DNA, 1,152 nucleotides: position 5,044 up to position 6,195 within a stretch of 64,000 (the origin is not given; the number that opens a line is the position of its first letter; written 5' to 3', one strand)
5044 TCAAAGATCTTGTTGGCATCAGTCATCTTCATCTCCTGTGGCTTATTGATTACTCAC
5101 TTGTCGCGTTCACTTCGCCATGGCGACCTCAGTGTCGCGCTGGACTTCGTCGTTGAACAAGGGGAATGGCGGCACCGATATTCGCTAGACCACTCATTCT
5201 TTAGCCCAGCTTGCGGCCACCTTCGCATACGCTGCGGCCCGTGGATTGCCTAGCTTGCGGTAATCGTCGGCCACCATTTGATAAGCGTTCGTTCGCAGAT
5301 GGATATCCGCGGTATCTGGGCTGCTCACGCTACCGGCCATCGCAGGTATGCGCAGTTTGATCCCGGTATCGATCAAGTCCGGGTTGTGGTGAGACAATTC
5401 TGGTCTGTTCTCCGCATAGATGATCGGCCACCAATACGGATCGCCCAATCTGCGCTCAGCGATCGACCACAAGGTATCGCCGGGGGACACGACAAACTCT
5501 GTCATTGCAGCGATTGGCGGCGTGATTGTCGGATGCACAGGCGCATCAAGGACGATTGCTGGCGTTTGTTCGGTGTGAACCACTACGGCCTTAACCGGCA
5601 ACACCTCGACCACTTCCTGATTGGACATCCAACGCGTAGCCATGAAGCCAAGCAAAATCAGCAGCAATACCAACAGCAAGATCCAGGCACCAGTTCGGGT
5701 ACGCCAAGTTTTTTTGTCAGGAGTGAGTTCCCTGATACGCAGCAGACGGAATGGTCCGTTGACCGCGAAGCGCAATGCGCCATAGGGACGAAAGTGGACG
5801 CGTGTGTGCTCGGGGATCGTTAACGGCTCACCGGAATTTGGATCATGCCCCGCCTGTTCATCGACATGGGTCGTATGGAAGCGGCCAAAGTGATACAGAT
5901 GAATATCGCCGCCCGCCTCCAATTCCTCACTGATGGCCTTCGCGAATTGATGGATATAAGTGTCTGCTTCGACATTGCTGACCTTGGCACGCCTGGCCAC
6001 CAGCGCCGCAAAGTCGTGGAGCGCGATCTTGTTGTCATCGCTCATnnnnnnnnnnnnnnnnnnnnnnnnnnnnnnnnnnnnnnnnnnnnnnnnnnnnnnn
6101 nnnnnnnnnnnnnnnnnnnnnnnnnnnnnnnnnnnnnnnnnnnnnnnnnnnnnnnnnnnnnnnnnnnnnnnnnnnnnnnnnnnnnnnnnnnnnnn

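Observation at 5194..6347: HU + HU-TM-LysM pair: candidate nucleoid-to-peptidoglycan tether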

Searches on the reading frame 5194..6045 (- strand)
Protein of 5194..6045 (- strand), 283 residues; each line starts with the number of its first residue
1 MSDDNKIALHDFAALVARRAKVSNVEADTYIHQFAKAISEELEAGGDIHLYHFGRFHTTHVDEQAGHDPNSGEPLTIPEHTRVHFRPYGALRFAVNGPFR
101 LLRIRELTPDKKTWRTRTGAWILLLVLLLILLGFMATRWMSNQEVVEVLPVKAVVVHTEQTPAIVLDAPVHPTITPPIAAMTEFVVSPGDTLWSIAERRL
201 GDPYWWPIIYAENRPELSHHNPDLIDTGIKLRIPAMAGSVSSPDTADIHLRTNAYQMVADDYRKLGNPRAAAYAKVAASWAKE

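Call 3: search_protein_families(library=pfam, proteins=[window:5194-6045:-], max_evalue=0.1)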
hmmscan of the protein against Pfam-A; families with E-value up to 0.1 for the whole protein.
window:5194-6045:- (283 aa): 4 families
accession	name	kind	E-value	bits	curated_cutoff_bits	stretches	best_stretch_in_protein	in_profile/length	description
PF00216.26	Bac_DNA_binding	-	1.1e-16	61.2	22.4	1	11-96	5-90/90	Bacterial DNA-binding protein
PF01476.26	LysM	-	0.0032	17.8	20.9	1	185-216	2-28/43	LysM domain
PF18175.6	HU-CCDC81_bac_2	-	0.0041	17.4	35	1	15-59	6-50/70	CCDC81-like prokaryotic HU domain 2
PF18291.6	HU-HIG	-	0.022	15.2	26.2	1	5-91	30-114/125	HU domain fused to wHTH, Ig, or Glycine-rich motif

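Call 4: search_protein_families(library=ncbifam, proteins=[window:5194-6045:-], max_evalue=0.1)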
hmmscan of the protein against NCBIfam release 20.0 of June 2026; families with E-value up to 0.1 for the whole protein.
window:5194-6045:- (283 aa): 11 families
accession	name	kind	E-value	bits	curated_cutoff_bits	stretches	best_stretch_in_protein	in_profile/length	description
NF001222.0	PRK00199.1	equivalog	3e-08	33.8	115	1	14-96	9-91/95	integration host factor subunit beta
NF001401.0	PRK00285.1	equivalog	3.2e-08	33.6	111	1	10-96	9-95/103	integration host factor subunit alpha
NF008399.0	PRK11198.1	equivalog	1.9e-07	31.6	134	1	180-235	94-147/149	peptidoglycan-binding protein LysM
NF008023.0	PRK10753.1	equivalog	3.3e-06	27.3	162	1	14-78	8-72/90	nucleoid-associated protein HU-alpha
TIGR00987.1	himA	equivalog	8.4e-06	26.1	120.25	1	12-92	7-87/96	integration host factor subunit alpha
NF007945.0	PRK10664.1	equivalog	6.4e-05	23.4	157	1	16-96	10-90/90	nucleoid-associated protein HU-beta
TIGR00988.1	hip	equivalog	8.4e-05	22.8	119.95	1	15-97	10-92/94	integration host factor subunit beta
TIGR02899.1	spore_safA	subfamily_domain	0.00014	21.7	67.85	0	186-198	1-13/44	SafA/ExsA family spore coat assembly protein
TIGR01201.1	HU_rel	subfamily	0.00038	20.4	68.6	1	4-92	28-116/170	HU family DNA-binding protein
NF010723.1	PRK14125.1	equivalog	0.0014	18.5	60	1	181-198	32-49/87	cell division suppressor protein YneA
NF012230.0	LWXIA_domain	equivalog_domain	0.025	14.6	33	1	183-199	4-20/74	LWXIA domain-containing protein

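Call 5: find_homologous_proteins(query=window:5194-6045:-)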
Query window:5194-6045:- (283 aa): 222 proteins with E <= 0.001 among 2109 candidates; the best 120 are listed.
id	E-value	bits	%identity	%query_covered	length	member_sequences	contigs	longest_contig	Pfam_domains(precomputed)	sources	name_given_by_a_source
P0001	1.5e-189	646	100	100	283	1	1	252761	PF00216.27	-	-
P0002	8.9e-162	555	85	100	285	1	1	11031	PF00216.27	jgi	jgi:nucleoid DNA-binding protein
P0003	9.8e-159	545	85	95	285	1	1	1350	PF00216.27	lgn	-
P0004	2.2e-152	525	83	100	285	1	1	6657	PF00216.27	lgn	-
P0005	6.0e-148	510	79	100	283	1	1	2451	PF00216.27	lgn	-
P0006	4.1e-136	471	72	100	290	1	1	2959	PF00216.27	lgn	-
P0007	3.3e-134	465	73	100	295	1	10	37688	PF00216.27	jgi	jgi:nucleoid DNA-binding protein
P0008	4.1e-134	465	73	100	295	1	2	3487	PF00216.27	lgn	-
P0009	5.5e-134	464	72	100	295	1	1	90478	PF00216.27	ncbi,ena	-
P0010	8.2e-134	464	74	100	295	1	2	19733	PF00216.27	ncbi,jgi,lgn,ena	ncbi:MAG: HU family DNA-binding protein [Sideroxydans sp.]|jgi:nucleoid DNA-binding protein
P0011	1.1e-133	463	72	100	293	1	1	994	PF00216.27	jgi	jgi:DNA-binding protein HU-beta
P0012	3.4e-133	462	72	100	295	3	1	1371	PF00216.27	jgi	jgi:nucleoid DNA-binding protein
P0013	5.3e-133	461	73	100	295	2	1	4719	PF00216.27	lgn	-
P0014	8.6e-133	460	71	100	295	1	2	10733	PF00216.27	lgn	-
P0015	3.2e-132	458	72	100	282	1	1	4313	PF00216.27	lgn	-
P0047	6.1e-128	444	73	100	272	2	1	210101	PF00216.27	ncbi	ncbi:HU family DNA-binding protein [Sideroxydans sp.]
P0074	2.9e-125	436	70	100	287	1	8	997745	PF00216.27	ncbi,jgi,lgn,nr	ncbi:MAG: hypothetical protein B7Y56_08320 [Gallionellales bacterium 35-53-114]|jgi:nucleoid DNA-bin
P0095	3.9e-121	422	70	99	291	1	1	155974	PF00216.27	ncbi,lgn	-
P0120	9.0e-116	404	65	95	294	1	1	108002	PF00216.27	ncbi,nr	ncbi:MAG: HU family DNA-binding protein [Gallionella sp.]|nr:HU family DNA-binding protein [Gallione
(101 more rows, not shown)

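Call 10: find_encoding_contigs(protein=P0074, flank=8000, max_places=3)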
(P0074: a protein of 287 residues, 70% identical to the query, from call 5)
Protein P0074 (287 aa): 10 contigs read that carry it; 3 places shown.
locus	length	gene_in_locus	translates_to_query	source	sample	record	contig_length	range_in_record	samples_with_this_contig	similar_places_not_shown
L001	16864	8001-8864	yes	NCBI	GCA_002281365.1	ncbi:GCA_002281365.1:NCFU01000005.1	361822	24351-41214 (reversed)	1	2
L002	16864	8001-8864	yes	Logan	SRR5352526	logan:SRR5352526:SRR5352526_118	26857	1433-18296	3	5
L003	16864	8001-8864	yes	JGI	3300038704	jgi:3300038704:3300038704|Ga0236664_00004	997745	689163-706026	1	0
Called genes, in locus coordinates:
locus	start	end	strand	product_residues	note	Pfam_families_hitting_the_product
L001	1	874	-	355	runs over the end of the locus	PF21338:Top1B_N_bact, PF01028:Topoisom_I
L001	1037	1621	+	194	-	PF00081:Sod_Fe_N, PF02777:Sod_Fe_C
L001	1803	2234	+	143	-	-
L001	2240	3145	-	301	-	PF03631:Virul_fac_BrkB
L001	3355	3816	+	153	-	-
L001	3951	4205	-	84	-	-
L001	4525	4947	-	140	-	PF00581:Rhodanese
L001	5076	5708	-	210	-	PF00300:His_Phos_1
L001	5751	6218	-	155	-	PF22016:DUF6933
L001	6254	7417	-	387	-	PF13784:Fic_N, PF02661:Fic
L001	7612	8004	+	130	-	PF00216:Bac_DNA_binding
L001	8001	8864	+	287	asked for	PF00216:Bac_DNA_binding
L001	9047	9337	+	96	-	PF01909:NTP_transf_2, PF18765:Polbeta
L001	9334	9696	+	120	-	PF01934:HepT-like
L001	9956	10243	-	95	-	PF15731:MqsA_antitoxin (weak), PF01381:HTH_3, PF13560:HTH_31 (weak)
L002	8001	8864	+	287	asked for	PF00216:Bac_DNA_binding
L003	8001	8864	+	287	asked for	PF00216:Bac_DNA_binding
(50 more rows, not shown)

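Call 19: find_encoding_contigs(protein=P0047, flank=7000, max_places=1)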
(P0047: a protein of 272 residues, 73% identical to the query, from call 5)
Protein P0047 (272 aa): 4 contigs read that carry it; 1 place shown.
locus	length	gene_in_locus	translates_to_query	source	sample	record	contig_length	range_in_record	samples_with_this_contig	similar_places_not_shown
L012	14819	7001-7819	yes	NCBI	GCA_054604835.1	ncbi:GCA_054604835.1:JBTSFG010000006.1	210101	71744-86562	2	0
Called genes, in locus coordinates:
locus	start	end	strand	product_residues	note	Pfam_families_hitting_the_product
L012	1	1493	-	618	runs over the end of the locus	PF00005:ABC_tran, PF02463:SMC_N (faint), PF03193:RsgA_GTPase (faint), PF13476:AAA_23 (faint), PF12848:ABC_tran_Xtn, PF00005:ABC_tran, PF13304:AAA_21 (weak), PF16326:ABC_tran_CTD, +3 more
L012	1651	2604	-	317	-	PF00923:TAL_FSA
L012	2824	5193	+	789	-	PF09364:XFP_N, PF03894:XFP, PF09363:XFP_C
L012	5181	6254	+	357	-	PF00871:Acetate_kinase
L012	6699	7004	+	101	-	PF00216:Bac_DNA_binding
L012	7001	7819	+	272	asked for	PF00216:Bac_DNA_binding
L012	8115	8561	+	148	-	PF08327:AHSA1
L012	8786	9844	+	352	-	PF03193:RsgA_GTPase, PF00005:ABC_tran (weak), PF01926:MMR_HSR1 (weak)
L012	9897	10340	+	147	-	PF00581:Rhodanese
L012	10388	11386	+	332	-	PF19867:DUF6340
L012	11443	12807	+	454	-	PF08668:HDOD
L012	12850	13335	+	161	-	PF00027:cNMP_binding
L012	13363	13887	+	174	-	PF09835:DUF2062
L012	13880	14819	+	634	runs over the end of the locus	PF27335:TP_0481_C (weak)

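Call 20: find_encoding_contigs(protein=P0095, flank=7000, max_places=1)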
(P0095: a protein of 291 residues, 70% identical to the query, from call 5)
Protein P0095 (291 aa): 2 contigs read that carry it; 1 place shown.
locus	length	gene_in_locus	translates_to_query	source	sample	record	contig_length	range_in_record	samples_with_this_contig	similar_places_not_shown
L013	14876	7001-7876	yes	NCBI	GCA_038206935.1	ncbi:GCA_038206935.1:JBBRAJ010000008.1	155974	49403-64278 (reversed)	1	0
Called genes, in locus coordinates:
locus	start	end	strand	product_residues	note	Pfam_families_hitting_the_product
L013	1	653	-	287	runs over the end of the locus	PF01048:PNP_UDP_1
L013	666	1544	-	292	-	PF12945:PilZNR, PF07238:PilZ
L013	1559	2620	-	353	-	PF01168:Ala_racemase_N, PF00842:Ala_racemase_C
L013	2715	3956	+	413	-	PF07690:MFS_1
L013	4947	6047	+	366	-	PF05014:Nuc_deoxyrib_tr (weak)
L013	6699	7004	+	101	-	PF00216:Bac_DNA_binding, PF18291:HU-HIG (weak)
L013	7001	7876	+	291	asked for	PF00216:Bac_DNA_binding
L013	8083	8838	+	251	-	PF01564:Spermine_synth, PF13649:Methyltransf_25 (weak)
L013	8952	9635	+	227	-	PF04402:SIMPL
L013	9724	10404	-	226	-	PF01182:Glucosamine_iso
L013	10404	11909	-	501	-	PF00479:G6PD_N, PF02781:G6PD_C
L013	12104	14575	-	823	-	PF00343:Phosphorylase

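Call 21: find_encoding_contigs(protein=P0120, flank=7000, max_places=1)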
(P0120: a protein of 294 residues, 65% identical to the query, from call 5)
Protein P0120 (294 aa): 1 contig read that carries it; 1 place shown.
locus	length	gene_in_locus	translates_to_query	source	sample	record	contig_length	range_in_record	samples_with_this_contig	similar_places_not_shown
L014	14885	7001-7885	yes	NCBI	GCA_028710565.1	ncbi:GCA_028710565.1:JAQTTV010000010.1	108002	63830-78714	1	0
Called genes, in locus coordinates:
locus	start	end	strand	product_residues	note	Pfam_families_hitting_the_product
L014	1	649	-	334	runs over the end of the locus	PF06144:DNA_pol3_delta, PF14840:DNA_pol3_delt_C (weak), PF21694:DNA_pol3_delta_C (weak)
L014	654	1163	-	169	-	PF04390:LptE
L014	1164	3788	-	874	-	PF00133:tRNA-synt_1, PF01406:tRNA-synt_1e (faint), PF09334:tRNA-synt_1g, PF13603:tRNA-synt_1_2, PF00133:tRNA-synt_1, PF08264:Anticodon_1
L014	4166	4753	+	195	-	PF13505:OMP_b-brl, PF01389:OmpA_membrane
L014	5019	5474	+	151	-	PF13682:CZB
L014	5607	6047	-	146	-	PF21352:Zn_ribbon_Thio2, PF00085:Thioredoxin, PF13098:Thioredoxin_2 (weak), PF13899:Thioredoxin_7 (weak)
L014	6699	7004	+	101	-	PF00216:Bac_DNA_binding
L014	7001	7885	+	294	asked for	PF00216:Bac_DNA_binding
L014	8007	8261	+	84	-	PF04480:DUF559 (weak)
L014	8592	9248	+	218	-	PF20334:DUF6629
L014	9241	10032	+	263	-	PF05875:Ceramidase (weak)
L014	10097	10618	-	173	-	-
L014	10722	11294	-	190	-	-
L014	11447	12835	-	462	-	PF13183:Fer4_8 (weak), PF13534:Fer4_17 (weak)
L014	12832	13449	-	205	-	PF02798:GST_N (weak), PF13417:GST_N_3, PF13409:GST_N_2, PF13410:GST_C_2 (weak)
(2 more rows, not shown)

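Call 22: find_encoding_contigs(protein=P0009, flank=7000, max_places=1)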
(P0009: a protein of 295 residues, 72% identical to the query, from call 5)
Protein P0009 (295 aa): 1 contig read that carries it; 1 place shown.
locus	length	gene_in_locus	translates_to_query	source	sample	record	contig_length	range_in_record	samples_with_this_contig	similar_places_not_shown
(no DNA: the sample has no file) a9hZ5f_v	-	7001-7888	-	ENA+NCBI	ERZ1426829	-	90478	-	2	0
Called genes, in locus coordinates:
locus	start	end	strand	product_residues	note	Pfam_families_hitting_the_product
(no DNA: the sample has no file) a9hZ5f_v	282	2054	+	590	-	PF12974:Phosphonate-bd, PF00512:HisKA, PF02518:HATPase_c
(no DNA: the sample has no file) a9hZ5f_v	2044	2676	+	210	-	PF00072:Response_reg, PF00196:GerE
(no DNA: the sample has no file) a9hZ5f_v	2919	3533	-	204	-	PF00589:Phage_integrase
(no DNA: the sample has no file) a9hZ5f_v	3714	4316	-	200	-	PF01339:CheB_methylest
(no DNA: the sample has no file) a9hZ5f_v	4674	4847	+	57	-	PF05532:CsbD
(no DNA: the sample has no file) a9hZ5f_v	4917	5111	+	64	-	-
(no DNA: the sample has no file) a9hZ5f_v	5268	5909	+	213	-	PF06167:Peptidase_M90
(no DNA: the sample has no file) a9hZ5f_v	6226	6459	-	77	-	-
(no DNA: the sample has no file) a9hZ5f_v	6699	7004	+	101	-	PF00216:Bac_DNA_binding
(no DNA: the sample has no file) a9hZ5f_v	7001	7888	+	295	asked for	PF00216:Bac_DNA_binding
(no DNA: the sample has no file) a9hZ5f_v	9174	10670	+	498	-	-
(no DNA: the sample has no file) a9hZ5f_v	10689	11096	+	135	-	PF22091:DUF6941 (weak)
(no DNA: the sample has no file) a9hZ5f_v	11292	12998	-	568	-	PF02878:PGM_PMM_I, PF02879:PGM_PMM_II, PF02880:PGM_PMM_III, PF00408:PGM_PMM_IV (weak)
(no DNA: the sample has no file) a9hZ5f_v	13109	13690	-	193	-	PF00081:Sod_Fe_N, PF02777:Sod_Fe_C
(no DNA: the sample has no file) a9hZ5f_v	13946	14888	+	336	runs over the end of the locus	PF07603:Lcl_C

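Call 24: search_protein_representatives(alignment_id=A1)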
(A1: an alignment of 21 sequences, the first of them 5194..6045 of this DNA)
Query: 21 sequences, 294 profile positions. Proteins with E-value up to 0.001 (for the whole library): 14968; up to 1e-10: 2034; up to 1e-30: 27. The best 150 are listed.
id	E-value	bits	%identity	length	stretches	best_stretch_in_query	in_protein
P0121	7.6e-134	462.2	-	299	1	1-294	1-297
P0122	5.8e-96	337.8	-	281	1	1-291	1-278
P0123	1.7e-91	323.1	-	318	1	1-290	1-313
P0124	4.8e-50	187.1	-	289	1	1-290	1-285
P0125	2.9e-48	181.2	-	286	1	1-291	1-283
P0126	7.4e-39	150.4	-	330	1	5-293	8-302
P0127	2.7e-36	142.0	-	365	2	5-108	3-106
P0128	4.9e-36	141.1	-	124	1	1-74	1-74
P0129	1.3e-35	139.7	-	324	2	121-291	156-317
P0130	2.6e-35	138.7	-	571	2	5-103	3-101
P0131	1.7e-34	136.0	-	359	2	5-105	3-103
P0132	3.3e-34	135.1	-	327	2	121-287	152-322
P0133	4.5e-34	134.6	-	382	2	5-113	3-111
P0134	6.2e-34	134.2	-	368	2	5-108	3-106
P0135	6.5e-34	134.1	-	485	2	5-113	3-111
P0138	3.3e-33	131.8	-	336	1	5-292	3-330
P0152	3.3e-30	121.9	-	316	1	5-289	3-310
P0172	2.1e-28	116.0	-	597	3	125-288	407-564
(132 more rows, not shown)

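Call 26: predict_structure(alignment_id=A1)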
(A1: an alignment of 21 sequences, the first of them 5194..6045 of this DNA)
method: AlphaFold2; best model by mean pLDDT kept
length: 283 residues; sequences in the alignment: 21
mean_pLDDT: 61.5   pTM: 0.39
mean pLDDT of the five models: 61.5, 60.7, 57.2, 56.3, 56.2
residues with pLDDT >= 90: 31; 70-90: 87; 50-70: 48; < 50: 117
segments of 3 or more residues with pLDDT < 50: 1-6, 45-70, 72-115, 139-178
pLDDT, mean of each block of 10 residues (from residue 1): 46 62 67 60 47 37 41 42 37 46 36 52 83 65 35 31 31 39 79 85 90 83 80 84 88 94 89 89 78
secondary structure, 60 per line:
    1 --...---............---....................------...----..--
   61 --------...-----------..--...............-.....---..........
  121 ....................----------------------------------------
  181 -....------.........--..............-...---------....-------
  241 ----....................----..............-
elements in order: H9-20 H24-43 H87-101 H103-107 H111-140 E182-185 H192-200 H203-216 E230-233 H245-264 H269-282

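Call 29: list_cluster_members(proteins=[P0122, P0123, P0124, P0125, P0126, P0127, P0130, P0131, P0138, P0152])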
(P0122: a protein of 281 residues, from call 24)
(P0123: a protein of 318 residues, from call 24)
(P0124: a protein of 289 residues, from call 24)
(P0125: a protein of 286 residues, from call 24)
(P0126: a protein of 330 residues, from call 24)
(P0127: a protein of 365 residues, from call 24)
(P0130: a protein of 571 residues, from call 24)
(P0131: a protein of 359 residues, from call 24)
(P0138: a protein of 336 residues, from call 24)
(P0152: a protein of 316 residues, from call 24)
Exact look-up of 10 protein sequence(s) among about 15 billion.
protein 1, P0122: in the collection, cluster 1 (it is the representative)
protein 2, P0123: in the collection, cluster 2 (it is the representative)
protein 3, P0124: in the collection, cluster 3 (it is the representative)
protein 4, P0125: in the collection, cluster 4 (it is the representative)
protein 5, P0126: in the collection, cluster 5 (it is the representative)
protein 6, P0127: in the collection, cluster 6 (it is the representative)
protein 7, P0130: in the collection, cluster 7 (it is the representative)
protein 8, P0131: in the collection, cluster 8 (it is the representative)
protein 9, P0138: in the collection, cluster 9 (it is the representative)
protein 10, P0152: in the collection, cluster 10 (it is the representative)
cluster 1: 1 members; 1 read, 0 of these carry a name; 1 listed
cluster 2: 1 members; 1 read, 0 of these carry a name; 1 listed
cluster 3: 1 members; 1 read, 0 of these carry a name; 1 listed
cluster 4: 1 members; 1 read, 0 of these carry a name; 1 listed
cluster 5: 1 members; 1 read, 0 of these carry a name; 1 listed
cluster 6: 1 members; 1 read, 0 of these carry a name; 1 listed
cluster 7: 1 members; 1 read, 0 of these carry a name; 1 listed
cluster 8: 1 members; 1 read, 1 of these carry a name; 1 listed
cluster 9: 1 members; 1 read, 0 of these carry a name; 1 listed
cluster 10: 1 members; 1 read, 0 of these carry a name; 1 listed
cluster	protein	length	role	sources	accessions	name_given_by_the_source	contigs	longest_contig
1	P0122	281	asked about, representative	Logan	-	-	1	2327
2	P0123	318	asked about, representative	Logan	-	-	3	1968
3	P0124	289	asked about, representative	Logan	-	-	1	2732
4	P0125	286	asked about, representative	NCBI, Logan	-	-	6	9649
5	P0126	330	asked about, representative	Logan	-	-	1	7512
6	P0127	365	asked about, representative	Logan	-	-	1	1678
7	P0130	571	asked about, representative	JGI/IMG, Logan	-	-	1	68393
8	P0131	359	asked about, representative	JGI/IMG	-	DNA-binding protein HU-beta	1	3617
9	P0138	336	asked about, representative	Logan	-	-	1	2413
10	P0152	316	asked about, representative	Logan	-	-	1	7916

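Call 30: fold_search(model_id=the predicted structure, library=pdb)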
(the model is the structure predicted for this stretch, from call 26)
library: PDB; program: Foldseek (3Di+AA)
matches with E <= 10: 97; with E <= 0.001: 0
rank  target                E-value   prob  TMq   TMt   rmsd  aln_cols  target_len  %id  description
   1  9g8s_S                2.3e-02  1.00  0.17  0.25   1.5        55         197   36  C3 reconstruction of extended phiCD508 needle (released 2025-04-09)
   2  8zex                  2.3e-02  1.00  0.19  0.12   9.3        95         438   23  Biosensor HaloKbp1a (released 2024-12-18)
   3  9eui_A                2.9e-02  0.99  0.17  0.20  12.3        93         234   20  Cryo-EM structure of Staphylococcus aureus bacteriophage phi812 baseplate in the post-contraction state - complete (released 2025-04-09)
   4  9gb2_S                3.1e-02  1.00  0.17  0.24   1.9        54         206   33  Extended phiCD508 baseplate (released 2025-03-26)
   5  7b5h_AK               5.5e-02  1.00  0.19  0.23   6.2        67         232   24  Cryo-EM structure of the contractile injection system base plate from Anabaena PCC7120 (released 2022-02-23)
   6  9euf_L                1.1e-01  0.98  0.19  0.24   4.6        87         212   23  Cryo-EM structure of Staphylococcus aureus bacteriophage phi812 baseplate in the pre-contraction state - complete (released 2025-04-09)
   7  8kea_J                1.2e-01  0.98  0.16  0.30   8.9        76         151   22  Cyanophage A-1(L) baseplate-initiators (released 2024-04-10)
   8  7pvc_MODEL_1_A        1.4e-01  1.00  0.21  0.38   2.2        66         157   30  The structure of Kbp.K from E. coli with potassium bound. (released 2021-10-13)
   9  9gtp_M                1.8e-01  1.00  0.16  0.20   2.0        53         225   28  Cryo-EM structure of a contractile injection system in Streptomyces coelicolor, the baseplate complex in extended stat (released 2025-06-18)
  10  9f0y_C                1.8e-01  0.94  0.18  0.47  11.5        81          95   23  CryoEM structure of the F plasmid relaxosome with TraI in its TE mode, derived from the ss-27_+8ds+9_+143-R Locally-re (released 2025-06-04)
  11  4yey_C                1.9e-01  0.99  0.17  0.61   5.0        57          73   24  HUaa-20bp (released 2016-06-29)
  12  8kea_K                2.0e-01  1.00  0.17  0.30   1.6        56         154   30  Cyanophage A-1(L) baseplate-initiators (released 2024-04-10)
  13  8kea_M                2.1e-01  0.99  0.18  0.32   3.2        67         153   25  Cyanophage A-1(L) baseplate-initiators (released 2024-04-10)
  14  5k2l                  2.4e-01  0.99  0.16  0.78   2.2        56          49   30  Crystal structure of LysM domain from Volvox carteri chitinase (released 2017-02-22)
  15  7aeb_M                2.4e-01  0.99  0.18  0.22   3.0        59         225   22  Cryo-EM structure of an extracellular contractile injection system in marine bacterium Algoriphagus machipongonensis,  (released 2022-02-16)
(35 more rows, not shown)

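Call 36: search_protein_families(library=pfam, alignment_id=A3, max_evalue=0.01)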
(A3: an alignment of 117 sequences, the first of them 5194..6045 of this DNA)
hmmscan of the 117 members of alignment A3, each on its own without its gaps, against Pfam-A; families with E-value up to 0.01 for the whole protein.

A. member 1, window:5194-6045:- (283 aa): 3 families
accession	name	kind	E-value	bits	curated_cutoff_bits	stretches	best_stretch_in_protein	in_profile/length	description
PF00216.26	Bac_DNA_binding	-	1.1e-16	61.2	22.4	1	11-96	5-90/90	Bacterial DNA-binding protein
PF01476.26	LysM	-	0.0032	17.8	20.9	1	185-216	2-28/43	LysM domain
PF18175.6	HU-CCDC81_bac_2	-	0.0041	17.4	35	1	15-59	6-50/70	CCDC81-like prokaryotic HU domain 2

B. families by the number of members that match (of 117 scanned): 20 families
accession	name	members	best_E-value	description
PF00216.26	Bac_DNA_binding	117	2e-27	Bacterial DNA-binding protein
PF18291.6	HU-HIG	74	1.2e-09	HU domain fused to wHTH, Ig, or Glycine-rich motif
PF01476.26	LysM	58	8.8e-11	LysM domain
PF18175.6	HU-CCDC81_bac_2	24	8.5e-06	CCDC81-like prokaryotic HU domain 2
PF23457.1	LysM2_NFP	4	0.00076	NFP LysM2 domain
PF18289.6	HU-CCDC81_euk_2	3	0.00022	CCDC81 eukaryotic HU domain 2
PF12685.13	SpoIIIAH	3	0.0014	SpoIIIAH-like protein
PF14908.11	HU-CCDC81_euk_1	2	2.3e-05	CCDC81 eukaryotic HU domain 1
PF05887.16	Trypan_PARP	2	0.0003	Procyclic acidic repetitive protein (PARP)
PF14283.11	CD1107-like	2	0.0045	Mobile element protein CD1107-like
PF13396.11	PLDc_N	1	0.0016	Phospholipase_D-nuclease N-terminal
PF11346.13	DUF3149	1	0.0017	Protein of unknown function (DUF3149)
PF03929.21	PepSY_TM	1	0.002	PepSY-associated TM region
PF10717.14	ODV-E18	1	0.0022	Occlusion-derived virus envelope protein ODV-E18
PF22251.1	PFF1_TM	1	0.0027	Vacuolar membrane protease, transmembrane domain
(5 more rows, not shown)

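Call 39: find_related_loci(query=A4, collection=genome_contigs, flank=3000)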
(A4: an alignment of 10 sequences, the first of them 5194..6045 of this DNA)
Query A4 (283 aa) in genome_contigs; peptide patterns used: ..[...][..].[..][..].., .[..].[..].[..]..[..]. (x = any residue, [..] = any of these).
98 stretches matched a pattern; 74 encode a relative of the query (tblastn E <= 1e-3); 71 distinct loci.
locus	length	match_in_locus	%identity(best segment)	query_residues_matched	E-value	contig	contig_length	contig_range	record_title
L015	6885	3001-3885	74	1-283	1e-135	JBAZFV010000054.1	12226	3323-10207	MAG: Sideroxydans sp. isolate SO_2017_LW3_28 NODE_15593_length_12226_cov_1.272502_LW162_2017, whole genome shotgun seque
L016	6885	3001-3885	72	1-283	1e-132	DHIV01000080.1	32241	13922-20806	MAG TPA_asm: Gallionella sp. UBA4737 UBA4737_contig_1280, whole genome shotgun sequence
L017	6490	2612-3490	73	3-283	5e-131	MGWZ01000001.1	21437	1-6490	MAG: Gallionellales bacterium RIFCSPLOWO2_02_FULL_57_47 rifcsplowo2_02_scaffold_10233, whole genome shotgun sequence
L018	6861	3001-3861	73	1-275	1e-128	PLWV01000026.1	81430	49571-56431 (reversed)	MAG: Gallionella sp. isolate palsa_1007 73.20120700_P3D.7_contig_1527, whole genome shotgun sequence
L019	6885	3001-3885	72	1-283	1e-128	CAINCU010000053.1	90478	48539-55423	MAG: uncultured Gallionellaceae bacterium isolate MJ-time_bin-5145 genome assembly, contig: bin-5145:53/76, whole genome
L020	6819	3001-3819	72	1-283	2e-127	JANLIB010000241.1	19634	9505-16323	MAG: Gallionella sp. isolate S40-4 k99_96257, whole genome shotgun sequence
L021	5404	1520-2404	71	1-283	2e-127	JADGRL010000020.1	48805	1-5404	MAG: Gallionella sp. isolate Chersky.15_73 contig-100_144, whole genome shotgun sequence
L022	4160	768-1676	70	1-283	6e-128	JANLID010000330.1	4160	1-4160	MAG: Gallionella sp. isolate S40-6 k99_133353, whole genome shotgun sequence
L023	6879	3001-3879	72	1-283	3e-126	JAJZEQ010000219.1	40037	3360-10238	MAG: Proteobacteria bacterium isolate LL2.bin39 NODE_780_length_40037_cov_1.94989, whole genome shotgun sequence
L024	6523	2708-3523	70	1-283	4e-125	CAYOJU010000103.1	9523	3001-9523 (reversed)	MAG TPA_asm: uncultured Sideroxydans sp. isolate binchicken_co241_252 genome assembly, contig: NODE_7475_length_9523_cov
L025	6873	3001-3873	70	1-283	6e-122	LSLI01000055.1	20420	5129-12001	MAG: Candidatus Gallionella acididurans isolate ShG14-8 contig00057, whole genome shotgun sequence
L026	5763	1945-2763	68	1-283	3e-118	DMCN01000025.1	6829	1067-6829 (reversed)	MAG TPA_asm: Gallionellaceae bacterium isolate UBA12482 contig_56871, whole genome shotgun sequence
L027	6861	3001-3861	70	1-283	3e-118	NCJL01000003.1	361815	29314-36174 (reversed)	MAG: Gallionellales bacterium 39-52-133 lw04302015_39_scaffold_28, whole genome shotgun sequence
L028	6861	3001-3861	70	1-279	5e-118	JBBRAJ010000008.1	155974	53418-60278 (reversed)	MAG: Burkholderiales bacterium isolate Co_metawrap_2286 Cmw_2286_k141_1366534_length_155974_cov_37.9981, whole genome sh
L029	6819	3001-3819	68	1-283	1e-117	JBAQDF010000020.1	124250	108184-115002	MAG: Sideroxyarcus sp. isolate MFD03280_ilm_asm_bin37 k127_74775, whole genome shotgun sequence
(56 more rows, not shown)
